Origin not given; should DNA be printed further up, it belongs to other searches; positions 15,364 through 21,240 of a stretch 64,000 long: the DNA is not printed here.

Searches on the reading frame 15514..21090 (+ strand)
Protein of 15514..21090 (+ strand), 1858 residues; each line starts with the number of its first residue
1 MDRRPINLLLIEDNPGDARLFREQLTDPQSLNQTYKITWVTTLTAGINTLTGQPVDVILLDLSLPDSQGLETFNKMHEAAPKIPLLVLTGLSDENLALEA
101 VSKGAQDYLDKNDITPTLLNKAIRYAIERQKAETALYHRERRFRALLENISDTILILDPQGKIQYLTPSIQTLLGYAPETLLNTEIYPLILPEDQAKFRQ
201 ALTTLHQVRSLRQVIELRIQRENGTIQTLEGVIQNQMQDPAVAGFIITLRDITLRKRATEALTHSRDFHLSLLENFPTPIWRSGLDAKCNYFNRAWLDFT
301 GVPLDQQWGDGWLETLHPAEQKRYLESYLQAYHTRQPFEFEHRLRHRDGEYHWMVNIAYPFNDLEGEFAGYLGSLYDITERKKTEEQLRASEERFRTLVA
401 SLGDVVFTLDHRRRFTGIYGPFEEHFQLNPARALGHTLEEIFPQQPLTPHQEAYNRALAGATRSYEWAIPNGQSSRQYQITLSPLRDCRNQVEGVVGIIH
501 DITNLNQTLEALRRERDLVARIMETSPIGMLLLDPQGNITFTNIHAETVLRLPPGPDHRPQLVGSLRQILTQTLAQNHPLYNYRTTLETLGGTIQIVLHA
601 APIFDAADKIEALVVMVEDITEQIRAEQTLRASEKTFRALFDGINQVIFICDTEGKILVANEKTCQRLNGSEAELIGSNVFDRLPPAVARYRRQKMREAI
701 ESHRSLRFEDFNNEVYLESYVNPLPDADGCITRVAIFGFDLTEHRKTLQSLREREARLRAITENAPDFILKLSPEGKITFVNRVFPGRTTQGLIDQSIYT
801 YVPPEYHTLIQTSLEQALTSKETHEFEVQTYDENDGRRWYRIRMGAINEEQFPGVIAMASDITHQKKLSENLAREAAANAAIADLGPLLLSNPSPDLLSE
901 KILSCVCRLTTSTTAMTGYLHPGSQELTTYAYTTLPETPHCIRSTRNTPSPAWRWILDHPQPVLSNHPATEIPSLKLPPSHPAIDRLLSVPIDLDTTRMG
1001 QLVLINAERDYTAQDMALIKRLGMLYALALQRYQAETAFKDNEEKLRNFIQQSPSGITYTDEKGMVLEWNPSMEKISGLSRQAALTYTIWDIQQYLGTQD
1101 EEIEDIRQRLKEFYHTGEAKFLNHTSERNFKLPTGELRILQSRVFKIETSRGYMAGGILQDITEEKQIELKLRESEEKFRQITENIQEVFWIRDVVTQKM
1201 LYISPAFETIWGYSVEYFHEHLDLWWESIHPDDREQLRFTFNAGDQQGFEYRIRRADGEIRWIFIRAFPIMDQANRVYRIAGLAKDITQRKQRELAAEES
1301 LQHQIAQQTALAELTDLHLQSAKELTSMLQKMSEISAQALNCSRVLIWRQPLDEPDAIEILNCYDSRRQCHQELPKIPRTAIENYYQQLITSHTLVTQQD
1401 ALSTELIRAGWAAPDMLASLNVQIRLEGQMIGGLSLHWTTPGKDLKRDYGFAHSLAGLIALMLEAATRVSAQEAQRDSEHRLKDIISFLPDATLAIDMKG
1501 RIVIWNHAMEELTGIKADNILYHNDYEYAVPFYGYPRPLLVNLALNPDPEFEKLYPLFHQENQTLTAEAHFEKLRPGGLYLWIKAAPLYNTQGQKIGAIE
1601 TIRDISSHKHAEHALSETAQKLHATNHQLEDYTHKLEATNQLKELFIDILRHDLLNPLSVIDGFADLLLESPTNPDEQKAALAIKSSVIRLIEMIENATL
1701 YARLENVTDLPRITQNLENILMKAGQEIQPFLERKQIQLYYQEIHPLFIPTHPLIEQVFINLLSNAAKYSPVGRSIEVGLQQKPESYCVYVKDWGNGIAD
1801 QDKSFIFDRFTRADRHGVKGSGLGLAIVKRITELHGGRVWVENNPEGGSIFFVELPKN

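Call 82: search_protein_families(library=pfam, proteins=[window:15514-21090:+], max_evalue=0.001)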
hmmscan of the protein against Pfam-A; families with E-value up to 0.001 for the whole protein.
window:15514-21090:+ (1858 aa): 13 families
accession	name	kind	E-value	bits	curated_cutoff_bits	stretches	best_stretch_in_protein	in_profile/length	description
PF00989.32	PAS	-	2.5e-85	282.4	22.6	9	142-252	2-113/113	PAS fold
PF08448.16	PAS_4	-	6.3e-84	277.9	23.1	5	400-505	2-108/110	PAS fold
PF13426.13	PAS_9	-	1.4e-66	221.7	27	5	1197-1289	10-103/103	PAS domain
PF08447.18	PAS_3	-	1.7e-49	166.5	25.6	3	1201-1283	2-88/89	PAS fold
PF13188.13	PAS_8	-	7.9e-47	156.1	21.8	3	141-201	1-57/65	PAS domain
PF02518.31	HATPase_c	-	2.2e-24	86.5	26.4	1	1754-1857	5-109/111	Histidine kinase-, DNA gyrase B-, and HSP90-like ATPase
PF00072.30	Response_reg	-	1.1e-16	61.5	30.2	1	9-113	2-101/111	Response regulator receiver domain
PF13185.12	GAF_2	-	3.1e-14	53.8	28.6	1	898-1031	7-136/136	GAF domain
PF13596.12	PAS_10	-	3.3e-14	53.8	22.1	0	413-503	22-106/106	PAS domain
PF00512.31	HisKA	-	4.6e-10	39.8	26.9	1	1643-1706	2-65/66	His Kinase A (phospho-acceptor) domain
PF12860.13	PAS_7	-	2.2e-08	34.7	27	0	147-259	1-114/115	PAS fold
PF01590.32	GAF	-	2.8e-06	28.3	22.4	0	1325-1461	2-131/133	GAF domain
PF24820.1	Diguanyl_cycl_sensor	-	3.9e-05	24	28.1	0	643-716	4-78/109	Diguanylate cyclase-like sensor domain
